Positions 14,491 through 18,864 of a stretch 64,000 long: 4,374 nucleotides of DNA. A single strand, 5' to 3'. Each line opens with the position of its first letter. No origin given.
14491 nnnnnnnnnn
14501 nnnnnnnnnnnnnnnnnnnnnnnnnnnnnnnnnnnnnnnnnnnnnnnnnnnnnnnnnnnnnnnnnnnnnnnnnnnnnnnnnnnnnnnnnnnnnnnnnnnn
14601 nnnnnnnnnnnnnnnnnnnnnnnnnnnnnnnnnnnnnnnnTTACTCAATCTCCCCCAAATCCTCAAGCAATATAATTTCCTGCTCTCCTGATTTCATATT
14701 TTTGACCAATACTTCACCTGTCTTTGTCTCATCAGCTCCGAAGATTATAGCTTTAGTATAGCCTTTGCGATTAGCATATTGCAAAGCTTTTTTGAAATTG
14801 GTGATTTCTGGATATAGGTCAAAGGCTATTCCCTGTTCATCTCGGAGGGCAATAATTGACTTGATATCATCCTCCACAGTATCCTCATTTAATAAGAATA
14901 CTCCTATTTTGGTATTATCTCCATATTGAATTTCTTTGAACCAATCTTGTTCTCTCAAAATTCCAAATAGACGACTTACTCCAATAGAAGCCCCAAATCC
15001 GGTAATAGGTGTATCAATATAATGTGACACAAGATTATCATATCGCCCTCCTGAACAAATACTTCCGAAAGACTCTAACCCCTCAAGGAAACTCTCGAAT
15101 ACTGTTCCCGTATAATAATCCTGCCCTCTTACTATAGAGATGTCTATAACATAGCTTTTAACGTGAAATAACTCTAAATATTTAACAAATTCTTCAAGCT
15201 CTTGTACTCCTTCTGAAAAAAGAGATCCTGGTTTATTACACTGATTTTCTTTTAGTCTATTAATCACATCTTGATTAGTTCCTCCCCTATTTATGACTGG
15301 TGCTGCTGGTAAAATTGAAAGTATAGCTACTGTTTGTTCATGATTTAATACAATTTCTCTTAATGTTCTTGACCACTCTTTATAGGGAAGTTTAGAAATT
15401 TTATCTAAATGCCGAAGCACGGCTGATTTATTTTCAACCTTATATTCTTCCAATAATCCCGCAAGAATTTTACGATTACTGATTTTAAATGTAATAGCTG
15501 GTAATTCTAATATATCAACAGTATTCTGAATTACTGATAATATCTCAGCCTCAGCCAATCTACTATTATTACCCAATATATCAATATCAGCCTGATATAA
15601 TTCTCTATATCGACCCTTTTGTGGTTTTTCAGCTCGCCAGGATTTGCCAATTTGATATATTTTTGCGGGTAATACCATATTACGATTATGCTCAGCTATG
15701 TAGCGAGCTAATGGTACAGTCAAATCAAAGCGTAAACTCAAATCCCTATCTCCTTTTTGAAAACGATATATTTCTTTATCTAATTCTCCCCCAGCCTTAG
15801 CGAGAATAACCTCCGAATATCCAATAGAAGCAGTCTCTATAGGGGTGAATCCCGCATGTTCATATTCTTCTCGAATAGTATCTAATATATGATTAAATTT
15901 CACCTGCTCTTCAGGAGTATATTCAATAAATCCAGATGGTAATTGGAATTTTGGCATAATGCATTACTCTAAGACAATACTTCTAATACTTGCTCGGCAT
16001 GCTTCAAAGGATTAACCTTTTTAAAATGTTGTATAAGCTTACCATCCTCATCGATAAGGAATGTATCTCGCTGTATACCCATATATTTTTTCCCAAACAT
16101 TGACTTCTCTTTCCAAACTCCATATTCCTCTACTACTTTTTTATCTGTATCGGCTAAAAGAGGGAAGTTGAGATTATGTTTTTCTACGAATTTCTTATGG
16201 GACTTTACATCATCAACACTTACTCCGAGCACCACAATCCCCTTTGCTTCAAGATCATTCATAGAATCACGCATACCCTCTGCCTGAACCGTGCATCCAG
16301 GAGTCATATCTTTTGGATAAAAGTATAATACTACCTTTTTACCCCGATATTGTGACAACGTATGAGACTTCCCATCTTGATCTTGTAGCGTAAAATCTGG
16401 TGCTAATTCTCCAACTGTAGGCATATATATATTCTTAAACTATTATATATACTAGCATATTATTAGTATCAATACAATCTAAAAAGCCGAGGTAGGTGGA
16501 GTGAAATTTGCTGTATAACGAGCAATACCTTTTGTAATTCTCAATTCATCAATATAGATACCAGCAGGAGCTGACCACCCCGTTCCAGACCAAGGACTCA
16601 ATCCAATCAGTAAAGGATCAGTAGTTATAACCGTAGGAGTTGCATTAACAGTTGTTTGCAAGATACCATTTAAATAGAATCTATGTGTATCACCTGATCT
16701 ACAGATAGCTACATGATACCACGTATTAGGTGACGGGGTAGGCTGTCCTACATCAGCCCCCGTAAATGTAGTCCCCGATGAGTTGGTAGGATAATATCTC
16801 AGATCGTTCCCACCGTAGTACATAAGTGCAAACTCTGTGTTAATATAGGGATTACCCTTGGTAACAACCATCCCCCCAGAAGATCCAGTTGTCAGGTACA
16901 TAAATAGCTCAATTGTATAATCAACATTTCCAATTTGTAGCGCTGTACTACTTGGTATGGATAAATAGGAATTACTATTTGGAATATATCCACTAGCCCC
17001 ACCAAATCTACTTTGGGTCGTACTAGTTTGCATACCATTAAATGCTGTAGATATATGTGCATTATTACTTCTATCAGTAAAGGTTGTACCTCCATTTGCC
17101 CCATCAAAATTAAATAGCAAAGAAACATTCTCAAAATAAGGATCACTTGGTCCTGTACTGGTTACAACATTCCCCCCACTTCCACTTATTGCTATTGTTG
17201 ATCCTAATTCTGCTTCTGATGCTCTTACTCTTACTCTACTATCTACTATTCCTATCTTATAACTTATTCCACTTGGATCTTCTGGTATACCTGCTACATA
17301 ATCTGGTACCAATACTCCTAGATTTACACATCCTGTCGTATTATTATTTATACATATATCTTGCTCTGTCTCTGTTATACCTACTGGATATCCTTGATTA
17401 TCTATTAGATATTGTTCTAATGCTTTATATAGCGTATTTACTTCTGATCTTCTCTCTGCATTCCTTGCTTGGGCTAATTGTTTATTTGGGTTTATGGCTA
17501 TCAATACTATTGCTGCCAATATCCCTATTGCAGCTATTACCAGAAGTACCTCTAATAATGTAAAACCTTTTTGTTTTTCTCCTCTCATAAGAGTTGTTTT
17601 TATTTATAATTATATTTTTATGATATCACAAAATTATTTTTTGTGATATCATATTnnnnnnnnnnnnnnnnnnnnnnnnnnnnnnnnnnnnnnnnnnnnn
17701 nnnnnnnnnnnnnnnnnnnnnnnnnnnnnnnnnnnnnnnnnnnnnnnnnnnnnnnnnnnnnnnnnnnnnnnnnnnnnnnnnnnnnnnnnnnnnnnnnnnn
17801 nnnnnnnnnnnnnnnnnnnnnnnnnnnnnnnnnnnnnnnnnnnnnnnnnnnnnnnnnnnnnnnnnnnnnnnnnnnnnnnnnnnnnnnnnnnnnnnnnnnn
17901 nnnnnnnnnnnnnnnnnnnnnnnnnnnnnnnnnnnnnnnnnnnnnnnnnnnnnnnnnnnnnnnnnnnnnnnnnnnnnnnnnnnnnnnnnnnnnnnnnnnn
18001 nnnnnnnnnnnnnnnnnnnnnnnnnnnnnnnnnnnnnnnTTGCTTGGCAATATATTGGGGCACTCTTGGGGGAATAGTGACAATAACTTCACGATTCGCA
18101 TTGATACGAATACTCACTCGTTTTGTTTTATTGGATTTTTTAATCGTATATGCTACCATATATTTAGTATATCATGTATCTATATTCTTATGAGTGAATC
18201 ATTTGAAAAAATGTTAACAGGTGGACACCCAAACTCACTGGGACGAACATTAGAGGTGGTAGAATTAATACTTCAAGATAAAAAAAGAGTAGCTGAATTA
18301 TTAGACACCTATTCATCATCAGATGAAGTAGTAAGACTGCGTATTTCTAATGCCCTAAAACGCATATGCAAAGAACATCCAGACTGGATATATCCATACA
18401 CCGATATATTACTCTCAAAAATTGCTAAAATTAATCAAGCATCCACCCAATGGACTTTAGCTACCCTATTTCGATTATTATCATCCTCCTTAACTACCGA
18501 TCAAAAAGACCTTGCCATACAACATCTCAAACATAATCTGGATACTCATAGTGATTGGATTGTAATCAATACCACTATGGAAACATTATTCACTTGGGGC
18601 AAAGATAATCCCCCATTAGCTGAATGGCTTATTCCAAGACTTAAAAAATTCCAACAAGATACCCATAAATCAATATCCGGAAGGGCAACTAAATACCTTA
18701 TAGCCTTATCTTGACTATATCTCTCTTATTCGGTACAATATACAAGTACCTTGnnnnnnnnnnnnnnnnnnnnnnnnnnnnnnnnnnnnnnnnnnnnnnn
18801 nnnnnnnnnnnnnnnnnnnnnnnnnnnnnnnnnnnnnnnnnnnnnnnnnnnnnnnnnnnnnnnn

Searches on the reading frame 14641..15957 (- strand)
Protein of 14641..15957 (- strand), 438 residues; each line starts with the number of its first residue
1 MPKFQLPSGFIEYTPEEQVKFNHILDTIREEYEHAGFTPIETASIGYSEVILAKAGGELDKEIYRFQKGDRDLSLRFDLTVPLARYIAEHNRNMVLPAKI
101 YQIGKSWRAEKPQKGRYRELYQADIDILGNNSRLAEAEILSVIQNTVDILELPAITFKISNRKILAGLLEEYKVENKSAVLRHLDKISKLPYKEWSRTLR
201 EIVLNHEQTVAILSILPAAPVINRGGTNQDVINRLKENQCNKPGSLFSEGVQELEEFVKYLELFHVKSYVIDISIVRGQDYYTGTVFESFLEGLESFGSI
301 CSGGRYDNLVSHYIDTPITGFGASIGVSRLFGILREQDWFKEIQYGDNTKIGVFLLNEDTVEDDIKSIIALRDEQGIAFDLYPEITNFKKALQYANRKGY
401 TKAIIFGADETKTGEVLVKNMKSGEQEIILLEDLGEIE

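Call 34: search_protein_families(library=pfam, proteins=[window:14641-15957:-], max_evalue=0.001)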
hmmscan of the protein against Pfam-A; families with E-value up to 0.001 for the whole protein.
window:14641-15957:- (438 aa): 3 families
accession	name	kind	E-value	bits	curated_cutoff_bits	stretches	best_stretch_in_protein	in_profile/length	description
PF13393.11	tRNA-synt_His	-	1.4e-38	133.3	25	1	9-329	1-307/308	Histidyl-tRNA synthetase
PF00587.30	tRNA-synt_2b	-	6.2e-07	30.1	29.3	1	66-298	3-129/179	tRNA synthetase class II core domain (G, H, P, S and T)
PF03129.25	HGTP_anticodon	-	5e-06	27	21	1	361-434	14-87/94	Anticodon binding domain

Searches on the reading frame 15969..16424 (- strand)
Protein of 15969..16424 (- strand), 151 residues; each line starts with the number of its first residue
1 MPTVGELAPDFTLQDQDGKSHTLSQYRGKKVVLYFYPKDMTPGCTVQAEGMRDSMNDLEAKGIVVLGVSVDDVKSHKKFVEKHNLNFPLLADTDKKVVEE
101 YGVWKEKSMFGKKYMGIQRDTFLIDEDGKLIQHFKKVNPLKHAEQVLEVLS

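Call 34: search_protein_families(library=pfam, proteins=[window:15969-16424:-], max_evalue=0.001)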
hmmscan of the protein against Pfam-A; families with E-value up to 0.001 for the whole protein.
window:15969-16424:- (151 aa): 5 families
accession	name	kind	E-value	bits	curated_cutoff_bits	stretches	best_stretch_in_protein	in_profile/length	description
PF00578.27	AhpC-TSA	-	2.6e-45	153.8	26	1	4-131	1-122/124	AhpC/TSA family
PF08534.16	Redoxin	-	4.6e-28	98.3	26.6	1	4-147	2-148/148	Redoxin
PF13911.12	AhpC-TSA_2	-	1.7e-06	28.8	27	1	53-108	4-59/114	AhpC/TSA antioxidant enzyme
PF02630.20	SCO1-SenC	-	5.6e-05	23.6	22.8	1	9-128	2-132/134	SCO1/SenC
PF05988.18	DUF899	-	0.00014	22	27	1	2-111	41-157/224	Bacterial protein of unknown function (DUF899)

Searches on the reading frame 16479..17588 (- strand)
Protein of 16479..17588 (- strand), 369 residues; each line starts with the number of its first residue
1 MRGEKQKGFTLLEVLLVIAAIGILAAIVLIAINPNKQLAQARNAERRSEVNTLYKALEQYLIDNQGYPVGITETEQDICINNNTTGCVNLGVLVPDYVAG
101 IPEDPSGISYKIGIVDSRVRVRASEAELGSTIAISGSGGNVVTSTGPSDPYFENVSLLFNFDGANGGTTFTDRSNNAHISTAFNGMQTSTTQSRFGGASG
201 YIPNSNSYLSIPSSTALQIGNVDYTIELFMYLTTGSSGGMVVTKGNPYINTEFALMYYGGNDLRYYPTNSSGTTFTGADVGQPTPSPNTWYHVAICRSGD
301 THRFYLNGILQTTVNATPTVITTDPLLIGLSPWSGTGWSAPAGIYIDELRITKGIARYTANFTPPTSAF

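Call 34: search_protein_families(library=pfam, proteins=[window:16479-17588:-], max_evalue=0.001)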
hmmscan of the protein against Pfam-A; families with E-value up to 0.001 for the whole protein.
window:16479-17588:- (369 aa): 2 families
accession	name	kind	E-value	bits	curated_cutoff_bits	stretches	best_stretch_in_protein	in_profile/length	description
PF13385.13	Laminin_G_3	-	1.4e-17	64.7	27.6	1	205-351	3-140/151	Concanavalin A-like lectin/glucanases superfamily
PF07963.17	N_methyl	-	6e-07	29.2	21.2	1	5-29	3-27/27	Prokaryotic N-terminal methylation motif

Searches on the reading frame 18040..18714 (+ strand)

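Call 34: search_protein_families(library=pfam, proteins=[window:18040-18714:+], max_evalue=0.001)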
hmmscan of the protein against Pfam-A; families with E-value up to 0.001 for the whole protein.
window:18040-18714:+ (224 aa): 0 families

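Call 56: search_protein_families(library=pfam, proteins=[window:18040-18714:+], max_evalue=0.05)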
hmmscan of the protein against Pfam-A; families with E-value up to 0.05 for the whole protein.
window:18040-18714:+ (224 aa): 1 family
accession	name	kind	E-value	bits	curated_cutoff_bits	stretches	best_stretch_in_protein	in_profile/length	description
PF12717.13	Cnd1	-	0.0054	17.2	26.4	1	78-166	54-144/162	non-SMC mitotic condensation complex subunit 1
